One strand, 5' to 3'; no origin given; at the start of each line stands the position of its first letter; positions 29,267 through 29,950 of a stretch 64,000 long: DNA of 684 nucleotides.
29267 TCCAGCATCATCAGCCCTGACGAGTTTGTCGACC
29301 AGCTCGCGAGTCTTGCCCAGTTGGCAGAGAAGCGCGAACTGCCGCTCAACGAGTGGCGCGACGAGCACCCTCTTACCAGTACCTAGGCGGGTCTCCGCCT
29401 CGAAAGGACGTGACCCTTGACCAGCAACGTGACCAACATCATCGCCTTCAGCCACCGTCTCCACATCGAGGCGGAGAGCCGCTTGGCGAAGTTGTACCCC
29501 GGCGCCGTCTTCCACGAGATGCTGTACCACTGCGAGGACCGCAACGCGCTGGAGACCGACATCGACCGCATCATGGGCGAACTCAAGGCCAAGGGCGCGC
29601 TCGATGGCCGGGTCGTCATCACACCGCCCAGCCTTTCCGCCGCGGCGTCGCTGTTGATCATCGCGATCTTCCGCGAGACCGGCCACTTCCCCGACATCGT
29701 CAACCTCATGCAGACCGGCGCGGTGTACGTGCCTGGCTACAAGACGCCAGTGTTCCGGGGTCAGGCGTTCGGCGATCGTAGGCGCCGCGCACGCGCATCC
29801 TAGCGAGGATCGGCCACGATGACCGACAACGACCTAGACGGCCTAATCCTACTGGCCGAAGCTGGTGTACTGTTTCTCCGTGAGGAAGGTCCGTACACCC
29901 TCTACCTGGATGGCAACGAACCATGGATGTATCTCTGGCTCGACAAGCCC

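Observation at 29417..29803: Stand-alone phage Csx15-like protein: candidate anti-type III CRISPR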

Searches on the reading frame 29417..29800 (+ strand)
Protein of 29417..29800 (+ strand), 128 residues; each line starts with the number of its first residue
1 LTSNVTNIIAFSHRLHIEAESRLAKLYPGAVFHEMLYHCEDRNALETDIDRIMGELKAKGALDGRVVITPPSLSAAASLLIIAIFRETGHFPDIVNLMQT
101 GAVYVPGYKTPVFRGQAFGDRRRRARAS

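Call 4: search_protein_families(library=pfam, proteins=[window:29417-29800:+], max_evalue=10)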
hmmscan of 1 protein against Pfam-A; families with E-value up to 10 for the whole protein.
window:29417-29800:+ (128 aa): 0 families

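Call 5: search_protein_families(library=ncbifam, proteins=[window:29417-29800:+], max_evalue=10)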
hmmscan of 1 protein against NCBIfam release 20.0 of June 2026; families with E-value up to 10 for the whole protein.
window:29417-29800:+ (128 aa): 2 families
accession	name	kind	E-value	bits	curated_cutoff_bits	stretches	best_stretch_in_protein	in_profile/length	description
NF040560.1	CAS_Csx15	equivalog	2.2e-07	31.1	35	1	8-109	2-107/125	CRISPR-associated protein Csx15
TIGR01236.1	D1pyr5carbox1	equivalog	0.03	12.9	613.6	1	52-102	185-236/533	L-glutamate gamma-semialdehyde dehydrogenase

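Call 6: search_protein_families(library=phrogs, proteins=[window:29417-29800:+], max_evalue=1)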
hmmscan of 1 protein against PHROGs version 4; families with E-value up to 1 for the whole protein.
window:29417-29800:+ (128 aa): 0 families

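Call 7: search_protein_families(library=padloc, proteins=[window:29417-29800:+], max_evalue=1)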
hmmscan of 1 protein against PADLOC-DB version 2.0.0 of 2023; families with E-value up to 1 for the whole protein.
window:29417-29800:+ (128 aa): 1 family
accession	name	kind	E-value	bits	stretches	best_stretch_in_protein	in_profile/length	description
PDLC01376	Csx15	-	2.9e-05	22.1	1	64-103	38-77/101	"CAS-I,CAS-III; associated"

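Call 10: search_dna_similar(query=P0001, collection=phages, mode=protein, max_evalue=0.01, max_rows=30)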
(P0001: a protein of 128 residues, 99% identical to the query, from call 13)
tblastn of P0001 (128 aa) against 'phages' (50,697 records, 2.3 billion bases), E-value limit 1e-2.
No match.

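Call 13: find_homologous_proteins(query=window:29417-29800:+, max_evalue=0.01)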
Query window:29417-29800:+ (128 aa): 4 proteins with E <= 0.01 among 39 candidates. Only proteins of 70 to 224 residues were searched: fused or split forms outside these lengths cannot appear, so this answer is no evidence that the protein stands alone or is whole; lengths 'longer' or 'shorter' looks for them.
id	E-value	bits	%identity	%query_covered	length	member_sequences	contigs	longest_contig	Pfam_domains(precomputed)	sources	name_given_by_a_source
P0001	6.0e-78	276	99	100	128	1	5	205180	-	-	-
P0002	2.7e-58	213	74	99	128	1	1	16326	-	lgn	-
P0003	4.0e-58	212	73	99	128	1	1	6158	-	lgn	-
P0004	4.3e-44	167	62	91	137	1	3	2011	-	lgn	-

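Call 16: find_encoding_contigs(protein=P0002, flank=10000)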
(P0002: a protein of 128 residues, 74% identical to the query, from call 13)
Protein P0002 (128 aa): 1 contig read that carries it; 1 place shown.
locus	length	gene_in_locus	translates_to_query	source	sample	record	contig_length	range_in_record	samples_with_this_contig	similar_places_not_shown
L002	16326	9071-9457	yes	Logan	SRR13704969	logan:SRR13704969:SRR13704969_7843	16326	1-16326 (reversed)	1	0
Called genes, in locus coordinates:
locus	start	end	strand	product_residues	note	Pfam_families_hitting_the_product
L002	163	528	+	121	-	-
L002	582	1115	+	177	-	-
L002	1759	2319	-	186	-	PF13545:HTH_Crp_2 (weak)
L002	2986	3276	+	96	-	-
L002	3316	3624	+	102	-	-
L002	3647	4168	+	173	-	-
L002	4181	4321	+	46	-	-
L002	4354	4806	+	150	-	-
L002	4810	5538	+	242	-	-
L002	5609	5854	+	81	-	-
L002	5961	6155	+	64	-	-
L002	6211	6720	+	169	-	-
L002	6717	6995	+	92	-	-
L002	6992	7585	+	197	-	-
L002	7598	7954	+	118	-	PF12957:DUF3846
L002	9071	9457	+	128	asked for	-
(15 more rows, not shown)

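Call 17: find_encoding_contigs(protein=P0003, flank=10000)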
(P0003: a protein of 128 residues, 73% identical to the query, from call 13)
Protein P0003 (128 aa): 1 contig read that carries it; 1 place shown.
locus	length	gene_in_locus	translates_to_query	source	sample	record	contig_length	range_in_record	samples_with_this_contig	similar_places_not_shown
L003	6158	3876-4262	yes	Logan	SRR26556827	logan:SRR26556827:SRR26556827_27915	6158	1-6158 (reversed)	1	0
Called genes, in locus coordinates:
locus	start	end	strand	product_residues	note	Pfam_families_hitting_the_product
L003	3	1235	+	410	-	?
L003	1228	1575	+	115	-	PF12957:DUF3846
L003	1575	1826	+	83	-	-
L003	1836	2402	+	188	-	-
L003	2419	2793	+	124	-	-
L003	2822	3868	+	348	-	-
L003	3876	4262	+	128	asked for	-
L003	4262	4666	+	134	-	-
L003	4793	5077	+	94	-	-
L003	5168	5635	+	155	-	-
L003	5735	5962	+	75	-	-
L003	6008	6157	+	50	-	?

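Call 29: search_solved_structures(query=A1, max_evalue=10, show_alignments=4)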
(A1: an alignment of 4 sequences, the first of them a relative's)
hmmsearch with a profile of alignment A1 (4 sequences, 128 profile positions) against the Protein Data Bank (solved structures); distinct sequences matched with E-value up to 10: 8.
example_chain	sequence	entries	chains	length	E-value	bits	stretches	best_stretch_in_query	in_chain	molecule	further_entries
9tet_A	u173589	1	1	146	3.5e-05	27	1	3-117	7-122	CRISPR-associated Csx15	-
5tt5_A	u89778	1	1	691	0.3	14.3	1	18-72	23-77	DNA ligase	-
4glx_A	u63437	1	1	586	0.47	13.7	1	20-72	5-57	DNA ligase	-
2owo_A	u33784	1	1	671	0.65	13.2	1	20-72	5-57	DNA ligase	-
8c0d_A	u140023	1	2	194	0.94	12.7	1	22-75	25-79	E3 UFM1-protein ligase 1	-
9mix_A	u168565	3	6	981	1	12.5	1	22-56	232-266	Sodium-driven chloride bicarbonate exchanger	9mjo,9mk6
7fao_A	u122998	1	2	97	1.1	12.5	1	36-94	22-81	Top7 Surface mutant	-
5gkv_A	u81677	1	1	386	2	11.6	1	49-78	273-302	Esterase A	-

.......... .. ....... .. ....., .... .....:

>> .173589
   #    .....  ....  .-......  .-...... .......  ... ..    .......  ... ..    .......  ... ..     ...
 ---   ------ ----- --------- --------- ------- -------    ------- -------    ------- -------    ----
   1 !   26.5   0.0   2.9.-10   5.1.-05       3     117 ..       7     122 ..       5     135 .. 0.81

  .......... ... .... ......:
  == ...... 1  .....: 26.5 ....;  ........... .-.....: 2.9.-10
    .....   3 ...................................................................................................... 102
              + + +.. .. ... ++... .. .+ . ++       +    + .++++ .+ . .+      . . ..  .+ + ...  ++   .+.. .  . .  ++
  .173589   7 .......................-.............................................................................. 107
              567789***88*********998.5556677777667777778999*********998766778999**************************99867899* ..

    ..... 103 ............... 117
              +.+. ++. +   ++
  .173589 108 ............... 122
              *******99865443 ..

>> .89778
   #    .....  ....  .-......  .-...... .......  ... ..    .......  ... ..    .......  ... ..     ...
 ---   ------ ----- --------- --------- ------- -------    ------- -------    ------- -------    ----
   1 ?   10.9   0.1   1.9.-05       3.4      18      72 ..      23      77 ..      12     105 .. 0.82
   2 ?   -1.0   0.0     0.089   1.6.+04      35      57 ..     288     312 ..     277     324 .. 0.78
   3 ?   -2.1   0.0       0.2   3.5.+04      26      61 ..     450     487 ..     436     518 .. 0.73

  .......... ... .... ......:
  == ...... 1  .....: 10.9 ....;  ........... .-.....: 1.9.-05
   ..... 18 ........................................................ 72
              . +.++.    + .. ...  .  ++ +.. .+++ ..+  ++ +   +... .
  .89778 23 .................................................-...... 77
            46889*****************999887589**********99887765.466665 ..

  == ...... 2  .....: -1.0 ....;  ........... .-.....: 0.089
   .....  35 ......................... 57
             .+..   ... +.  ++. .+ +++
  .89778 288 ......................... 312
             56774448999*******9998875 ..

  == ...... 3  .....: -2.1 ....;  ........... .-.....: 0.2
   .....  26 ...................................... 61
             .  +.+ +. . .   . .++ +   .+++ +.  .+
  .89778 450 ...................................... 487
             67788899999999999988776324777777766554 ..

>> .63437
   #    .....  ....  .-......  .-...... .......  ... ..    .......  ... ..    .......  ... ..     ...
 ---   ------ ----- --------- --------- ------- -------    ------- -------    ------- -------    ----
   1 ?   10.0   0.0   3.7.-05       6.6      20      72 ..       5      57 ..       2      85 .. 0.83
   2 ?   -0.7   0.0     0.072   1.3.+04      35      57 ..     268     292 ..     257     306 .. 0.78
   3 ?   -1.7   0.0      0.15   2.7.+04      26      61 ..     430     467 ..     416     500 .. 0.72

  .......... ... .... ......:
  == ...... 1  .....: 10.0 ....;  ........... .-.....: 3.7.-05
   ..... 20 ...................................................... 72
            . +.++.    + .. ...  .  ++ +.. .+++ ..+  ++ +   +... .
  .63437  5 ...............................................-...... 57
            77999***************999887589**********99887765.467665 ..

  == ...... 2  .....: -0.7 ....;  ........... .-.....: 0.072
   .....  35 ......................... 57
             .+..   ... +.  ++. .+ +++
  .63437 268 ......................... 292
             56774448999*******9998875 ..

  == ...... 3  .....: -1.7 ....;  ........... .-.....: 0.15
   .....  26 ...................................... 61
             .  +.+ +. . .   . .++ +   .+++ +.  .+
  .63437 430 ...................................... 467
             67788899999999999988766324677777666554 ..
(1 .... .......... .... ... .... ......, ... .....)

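Call 33: search_protein_representatives(alignment_id=A1)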
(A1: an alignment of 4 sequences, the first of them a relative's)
Query: 4 sequences, 128 profile positions. Proteins with E-value up to 0.001 (for the whole library): 16; up to 1e-10: 3; up to 1e-30: 2. The best 16 are listed.
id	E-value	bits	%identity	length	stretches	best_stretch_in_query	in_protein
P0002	8.7e-71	252.0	-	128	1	1-128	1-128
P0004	8.1e-69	245.7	-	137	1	3-128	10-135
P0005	6.2e-19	84.4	-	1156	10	75-111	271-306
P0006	2.8e-08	50.0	-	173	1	8-121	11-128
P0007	2.0e-07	47.3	-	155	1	31-120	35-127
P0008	1.5e-06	44.4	-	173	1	8-122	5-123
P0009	2.1e-06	44.0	-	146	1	11-126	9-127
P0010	6.0e-06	42.4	-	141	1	6-119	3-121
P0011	2.1e-05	40.7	-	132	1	6-113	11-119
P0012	2.7e-05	40.4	-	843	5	53-111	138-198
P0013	5.0e-05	39.5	-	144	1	6-126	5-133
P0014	1.0e-04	38.5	-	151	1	4-124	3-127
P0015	1.2e-04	38.2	-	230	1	7-122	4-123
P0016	1.4e-04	38.0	-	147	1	8-126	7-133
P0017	2.5e-04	37.2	-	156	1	7-126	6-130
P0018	3.5e-04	36.7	-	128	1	41-127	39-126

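Call 36: search_protein_families(library=ncbifam, alignment_id=A2, max_evalue=0.01)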
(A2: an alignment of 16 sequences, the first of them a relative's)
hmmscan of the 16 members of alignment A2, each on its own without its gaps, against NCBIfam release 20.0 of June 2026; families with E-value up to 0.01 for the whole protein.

A. member 1, P0001 (128 aa): 1 family
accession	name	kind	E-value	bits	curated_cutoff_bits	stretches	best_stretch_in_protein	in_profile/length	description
NF040560.1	CAS_Csx15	equivalog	2.2e-07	31.1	35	1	8-109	2-107/125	CRISPR-associated protein Csx15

B. families by the number of members that match (of 16 scanned): 1 family
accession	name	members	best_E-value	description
NF040560.1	CAS_Csx15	15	3.7e-36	CRISPR-associated protein Csx15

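Call 39: find_related_loci(query=A1, collection=viral_contigs, flank=8000)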
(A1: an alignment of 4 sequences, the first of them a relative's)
Query A1 (128 aa) in viral_contigs; peptide patterns used: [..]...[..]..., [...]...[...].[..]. (x = any residue, [..] = any of these).
63 stretches matched a pattern, but none encodes a relative of the query by tblastn (E <= 1e-3).

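Call 40: predict_structure(alignment_id=A2)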
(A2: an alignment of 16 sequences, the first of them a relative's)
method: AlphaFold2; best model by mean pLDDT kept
length: 128 residues; sequences in the alignment: 16
mean_pLDDT: 94.6   pTM: 0.87
mean pLDDT of the five models: 94.6, 94.1, 93.8, 93.7, 93.6
residues with pLDDT >= 90: 122; 70-90: 3; 50-70: 2; < 50: 1
segments of 3 or more residues with pLDDT < 50: none
pLDDT, mean of each block of 10 residues (from residue 1): 82 94 96 95 96 98 97 97 97 96 93 96 94
secondary structure, 60 per line:
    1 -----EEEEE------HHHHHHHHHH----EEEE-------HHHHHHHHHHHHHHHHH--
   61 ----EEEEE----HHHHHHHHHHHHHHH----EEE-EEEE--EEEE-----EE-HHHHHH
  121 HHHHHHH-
elements in order: E6-10 H17-26 E31-34 H42-58 E65-69 H74-88 E93-95 E97-100 E103-106 H115-127

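Call 45: fold_search(model_id=the predicted structure, library=pdb)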
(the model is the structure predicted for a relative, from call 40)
No match with E <= 0.001 here; weaker rows may still be real.
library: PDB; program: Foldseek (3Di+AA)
matches with E <= 10: 500; with E <= 0.001: 0
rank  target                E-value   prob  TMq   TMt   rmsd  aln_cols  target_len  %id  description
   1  7qsq_C                9.7e-03  0.95  0.43  0.43   7.9       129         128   11  Permutated N-terminal lobe of the ribose binding protein from Thermotoga maritima (released 2023-01-11)
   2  9dif_B                1.2e-02  0.97  0.48  0.21   5.3       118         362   13  CBASS Pseudomonas syringae Cap5 tetramer with DNA duplex and 3'2'-c-GAMP cyclic dinucleotide ligand (released 2025-06-18)
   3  9dih_B                1.4e-02  0.95  0.45  0.20   5.2       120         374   13  CBASS Pseudomonas syringae Cap5 tetramer with DNA duplex and 3'2'-c-diAMP cyclic dinucleotide ligand (released 2025-06-18)
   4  4tl6_C                1.4e-02  0.66  0.33  0.23   8.7       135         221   17  Crystal structure of N-terminal domain of KaiC (released 2015-07-01)
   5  4tlb_E                1.4e-02  0.57  0.31  0.21  10.4       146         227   16  Crystal structure of N-terminal C1 domain of KaiC (released 2015-07-01)
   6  6vm6_F                1.6e-02  0.93  0.44  0.18   5.3       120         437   10  Structure of Acinetobacter baumannii Cap4 SAVED/CARF-domain containing receptor with the cyclic trinucleotide 2'3'3'-c (released 2020-06-17)
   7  4tld_D                1.8e-02  0.63  0.33  0.22   8.7       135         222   17  Crystal structure of N-terminal C1 domain of KaiC (released 2015-07-01)
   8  8fmg_D                1.8e-02  0.95  0.48  0.21   5.4       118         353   13  Structure of CBASS Cap5 from Pseudomonas syringae as an activated tetramer with the cyclic dinucleotide 3'2'-c-diAMP l (released 2024-02-07)
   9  8fmg_H                1.9e-02  0.95  0.44  0.20   4.9       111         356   14  Structure of CBASS Cap5 from Pseudomonas syringae as an activated tetramer with the cyclic dinucleotide 3'2'-c-diAMP l (released 2024-02-07)
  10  9nlg_B                1.9e-02  0.95  0.48  0.21   5.3       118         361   13  CBASS Pseudomonas syringae Cap5 tetramer with 3'2'-c-GAMP cyclic dinucleotide ligand (His56Ala mutant without Mg2+ ion (released 2025-06-18)
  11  4tld_E                2.0e-02  0.38  0.28  0.19   9.8       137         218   17  Crystal structure of N-terminal C1 domain of KaiC (released 2015-07-01)
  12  6vm6_A                2.1e-02  0.96  0.48  0.18   4.9       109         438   10  Structure of Acinetobacter baumannii Cap4 SAVED/CARF-domain containing receptor with the cyclic trinucleotide 2'3'3'-c (released 2020-06-17)
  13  7dy1_C                2.1e-02  0.72  0.32  0.12   6.0        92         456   17  Crystal Structure of Cyanobacterial Circadian Clock Protein KaiC (released 2022-05-18)
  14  8fmf_B                2.1e-02  0.94  0.44  0.19   4.7       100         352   15  Structure of CBASS Cap5 from Pseudomonas syringae as an activated tetramer with the cyclic dinucleotide 3'2'-c-diAMP l (released 2024-02-07)
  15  4tl9_C                2.3e-02  0.51  0.32  0.22   8.9       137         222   18  Crystal structure of N-terminal C1 domain of KaiC (released 2015-07-01)
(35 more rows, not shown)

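Call 52: search_solved_structures(query=A2, max_evalue=1, show_alignments=3)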
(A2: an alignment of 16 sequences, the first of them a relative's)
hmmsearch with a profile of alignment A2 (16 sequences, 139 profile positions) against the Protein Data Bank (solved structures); distinct sequences matched with E-value up to 1: 7.
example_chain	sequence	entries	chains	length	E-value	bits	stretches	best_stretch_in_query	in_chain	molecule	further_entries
9tet_A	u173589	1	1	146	4.6e-09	39.4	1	2-115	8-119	CRISPR-associated Csx15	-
9teu_A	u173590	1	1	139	2.1e-05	27.6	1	10-125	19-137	csx15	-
5iww_D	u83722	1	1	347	0.039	17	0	25-62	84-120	PLS9-PPR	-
7uek_A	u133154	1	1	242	0.047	16.7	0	12-60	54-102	OT3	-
9ylu_A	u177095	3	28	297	0.095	15.7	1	59-100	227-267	CbCash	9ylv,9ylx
5ykh_A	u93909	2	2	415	0.15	15.1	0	10-80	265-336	Pumilio homolog 1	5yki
3ty7_A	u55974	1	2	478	0.19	14.8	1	55-120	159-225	Putative aldehyde dehydrogenase SAV2122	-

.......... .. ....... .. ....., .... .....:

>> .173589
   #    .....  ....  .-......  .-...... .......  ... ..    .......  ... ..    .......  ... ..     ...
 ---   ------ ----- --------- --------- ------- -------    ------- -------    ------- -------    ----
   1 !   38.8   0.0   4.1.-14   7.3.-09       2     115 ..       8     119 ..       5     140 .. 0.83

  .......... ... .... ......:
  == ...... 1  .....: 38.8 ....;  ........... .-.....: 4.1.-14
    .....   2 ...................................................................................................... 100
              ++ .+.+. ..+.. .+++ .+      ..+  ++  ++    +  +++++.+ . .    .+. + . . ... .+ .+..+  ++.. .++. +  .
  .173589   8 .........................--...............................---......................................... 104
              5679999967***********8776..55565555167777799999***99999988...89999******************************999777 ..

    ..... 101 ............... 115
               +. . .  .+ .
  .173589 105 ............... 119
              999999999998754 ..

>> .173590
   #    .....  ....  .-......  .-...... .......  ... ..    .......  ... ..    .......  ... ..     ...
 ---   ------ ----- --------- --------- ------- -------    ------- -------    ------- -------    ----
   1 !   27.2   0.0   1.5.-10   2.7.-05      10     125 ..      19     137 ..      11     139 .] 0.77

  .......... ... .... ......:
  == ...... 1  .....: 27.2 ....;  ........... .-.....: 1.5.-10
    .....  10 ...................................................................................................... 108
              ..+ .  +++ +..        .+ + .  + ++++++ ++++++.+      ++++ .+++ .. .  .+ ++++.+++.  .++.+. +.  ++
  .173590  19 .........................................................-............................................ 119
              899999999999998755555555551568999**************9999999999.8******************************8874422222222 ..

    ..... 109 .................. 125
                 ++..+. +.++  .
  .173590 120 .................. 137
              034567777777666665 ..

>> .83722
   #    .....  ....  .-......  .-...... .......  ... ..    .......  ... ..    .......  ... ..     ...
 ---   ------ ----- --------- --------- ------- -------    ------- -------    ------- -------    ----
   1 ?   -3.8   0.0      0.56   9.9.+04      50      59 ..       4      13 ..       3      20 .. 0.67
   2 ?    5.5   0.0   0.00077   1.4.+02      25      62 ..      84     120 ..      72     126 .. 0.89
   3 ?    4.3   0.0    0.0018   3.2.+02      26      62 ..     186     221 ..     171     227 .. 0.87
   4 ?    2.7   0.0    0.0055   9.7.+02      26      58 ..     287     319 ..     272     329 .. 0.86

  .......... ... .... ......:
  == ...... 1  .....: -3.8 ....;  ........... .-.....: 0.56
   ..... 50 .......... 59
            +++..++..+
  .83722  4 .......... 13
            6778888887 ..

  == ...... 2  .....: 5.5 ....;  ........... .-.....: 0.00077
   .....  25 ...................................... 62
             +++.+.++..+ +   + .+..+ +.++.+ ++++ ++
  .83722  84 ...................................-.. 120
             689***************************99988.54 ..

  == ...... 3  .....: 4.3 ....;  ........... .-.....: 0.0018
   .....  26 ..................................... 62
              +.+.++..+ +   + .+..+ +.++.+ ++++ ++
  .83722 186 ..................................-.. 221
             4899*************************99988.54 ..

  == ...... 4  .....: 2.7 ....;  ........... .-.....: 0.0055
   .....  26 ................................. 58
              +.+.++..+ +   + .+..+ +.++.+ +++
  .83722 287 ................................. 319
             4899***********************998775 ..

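Call 57: find_encoding_contigs(protein=P0006, flank=8000, max_places=3)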
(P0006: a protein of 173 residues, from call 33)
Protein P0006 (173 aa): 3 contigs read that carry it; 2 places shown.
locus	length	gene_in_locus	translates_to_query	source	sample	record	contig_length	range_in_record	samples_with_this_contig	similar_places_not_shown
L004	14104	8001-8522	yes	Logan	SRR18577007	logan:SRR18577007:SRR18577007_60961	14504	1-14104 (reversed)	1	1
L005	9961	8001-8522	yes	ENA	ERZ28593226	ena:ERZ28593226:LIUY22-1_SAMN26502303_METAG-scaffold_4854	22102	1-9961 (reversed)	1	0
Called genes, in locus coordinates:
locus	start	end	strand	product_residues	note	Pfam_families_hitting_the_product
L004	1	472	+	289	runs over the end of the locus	?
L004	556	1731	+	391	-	-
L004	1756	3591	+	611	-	-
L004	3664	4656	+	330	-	-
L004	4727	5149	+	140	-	PF01724:DUF29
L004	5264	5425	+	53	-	-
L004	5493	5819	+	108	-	-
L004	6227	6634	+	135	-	-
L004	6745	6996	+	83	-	-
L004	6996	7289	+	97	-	-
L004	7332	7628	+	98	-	-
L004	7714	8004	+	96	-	-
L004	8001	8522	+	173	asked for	-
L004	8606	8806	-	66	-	-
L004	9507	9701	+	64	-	-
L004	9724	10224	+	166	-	-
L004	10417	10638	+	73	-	-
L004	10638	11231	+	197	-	-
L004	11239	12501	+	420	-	PF01970:TctA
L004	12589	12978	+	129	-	-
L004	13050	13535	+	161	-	-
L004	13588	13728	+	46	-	-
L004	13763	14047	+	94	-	-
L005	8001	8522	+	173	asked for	-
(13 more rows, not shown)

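Call 58: find_encoding_contigs(protein=P0018, flank=8000, max_places=3)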
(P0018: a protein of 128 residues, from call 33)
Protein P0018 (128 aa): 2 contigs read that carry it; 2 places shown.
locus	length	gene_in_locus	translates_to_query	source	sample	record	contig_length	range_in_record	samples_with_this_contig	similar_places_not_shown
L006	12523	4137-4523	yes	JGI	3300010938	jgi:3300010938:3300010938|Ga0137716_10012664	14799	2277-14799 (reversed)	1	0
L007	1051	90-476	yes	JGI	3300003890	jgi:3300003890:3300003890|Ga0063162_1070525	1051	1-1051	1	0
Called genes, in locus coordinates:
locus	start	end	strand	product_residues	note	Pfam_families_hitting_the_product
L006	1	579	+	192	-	?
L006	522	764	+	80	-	-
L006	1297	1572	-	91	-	PF09827:CRISPR_Cas2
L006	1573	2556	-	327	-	PF01867:Cas_Cas1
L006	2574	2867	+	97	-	-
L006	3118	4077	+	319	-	PF23400:CARF_Card1 (weak), PF09002:Card1_endonuc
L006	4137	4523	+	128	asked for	-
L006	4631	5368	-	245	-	-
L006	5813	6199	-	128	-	PF09701:Cas_Cmr5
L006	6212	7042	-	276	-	PF03787:RAMPs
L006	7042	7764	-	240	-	PF09700:Cas_Cmr3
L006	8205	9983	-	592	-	PF12469:Cmr2_N, PF22335:Cas10-Cmr2_palm2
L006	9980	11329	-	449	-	PF03787:RAMPs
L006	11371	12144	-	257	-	PF19308:CRISPR_Cas6_N, PF10040:CRISPR_Cas6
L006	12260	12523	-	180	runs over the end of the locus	PF00413:Peptidase_M10 (faint)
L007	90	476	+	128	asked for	-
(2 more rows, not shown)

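Call 59: find_encoding_contigs(protein=P0004, flank=8000, max_places=3)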
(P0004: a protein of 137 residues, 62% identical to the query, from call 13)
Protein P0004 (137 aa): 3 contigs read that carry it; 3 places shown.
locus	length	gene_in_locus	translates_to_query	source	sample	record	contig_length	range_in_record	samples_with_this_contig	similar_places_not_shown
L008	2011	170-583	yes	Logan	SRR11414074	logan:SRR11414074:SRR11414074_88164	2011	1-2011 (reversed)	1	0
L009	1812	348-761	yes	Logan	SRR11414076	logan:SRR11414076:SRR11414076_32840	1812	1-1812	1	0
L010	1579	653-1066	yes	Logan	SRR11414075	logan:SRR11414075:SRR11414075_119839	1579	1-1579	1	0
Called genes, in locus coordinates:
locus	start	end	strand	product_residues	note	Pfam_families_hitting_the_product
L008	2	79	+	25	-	?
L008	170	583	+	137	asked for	-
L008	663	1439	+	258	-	PF00112:Peptidase_C1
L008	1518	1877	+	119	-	PF12957:DUF3846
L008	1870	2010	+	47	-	?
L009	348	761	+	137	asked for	-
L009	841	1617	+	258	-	PF00112:Peptidase_C1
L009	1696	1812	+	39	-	?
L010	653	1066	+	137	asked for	-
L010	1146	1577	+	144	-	?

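Call 60: find_encoding_contigs(protein=P0010, flank=8000, max_places=2)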
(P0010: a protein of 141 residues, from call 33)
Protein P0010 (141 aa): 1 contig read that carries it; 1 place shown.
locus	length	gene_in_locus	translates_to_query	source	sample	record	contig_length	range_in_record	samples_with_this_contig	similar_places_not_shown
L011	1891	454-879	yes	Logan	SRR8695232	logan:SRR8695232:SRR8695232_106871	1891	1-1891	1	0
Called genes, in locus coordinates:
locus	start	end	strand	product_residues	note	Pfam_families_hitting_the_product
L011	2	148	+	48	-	?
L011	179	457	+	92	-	-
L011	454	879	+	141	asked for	-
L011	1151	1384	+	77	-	-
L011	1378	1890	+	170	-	?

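Call 61: find_encoding_contigs(protein=P0008, flank=8000, max_places=2)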
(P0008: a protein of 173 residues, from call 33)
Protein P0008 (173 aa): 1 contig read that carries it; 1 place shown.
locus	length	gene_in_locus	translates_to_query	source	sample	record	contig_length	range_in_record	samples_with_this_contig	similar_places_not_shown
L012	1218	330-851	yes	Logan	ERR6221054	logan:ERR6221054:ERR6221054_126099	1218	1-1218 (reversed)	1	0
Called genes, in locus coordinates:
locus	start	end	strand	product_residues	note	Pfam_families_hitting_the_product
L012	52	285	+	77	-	-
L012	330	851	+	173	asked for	-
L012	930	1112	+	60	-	-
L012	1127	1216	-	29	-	?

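Call 62: find_encoding_contigs(protein=P0013, flank=8000, max_places=2)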
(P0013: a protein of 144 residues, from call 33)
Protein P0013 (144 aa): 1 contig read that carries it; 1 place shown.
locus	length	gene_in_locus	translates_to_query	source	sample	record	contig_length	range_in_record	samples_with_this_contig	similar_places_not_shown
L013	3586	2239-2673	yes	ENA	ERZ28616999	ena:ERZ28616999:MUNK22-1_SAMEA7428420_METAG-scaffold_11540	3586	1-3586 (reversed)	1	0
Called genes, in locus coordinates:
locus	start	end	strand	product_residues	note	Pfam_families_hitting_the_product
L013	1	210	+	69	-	?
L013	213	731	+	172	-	-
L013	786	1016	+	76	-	-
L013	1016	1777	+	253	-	-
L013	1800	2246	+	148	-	-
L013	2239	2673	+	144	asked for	-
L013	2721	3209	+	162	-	-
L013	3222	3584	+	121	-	?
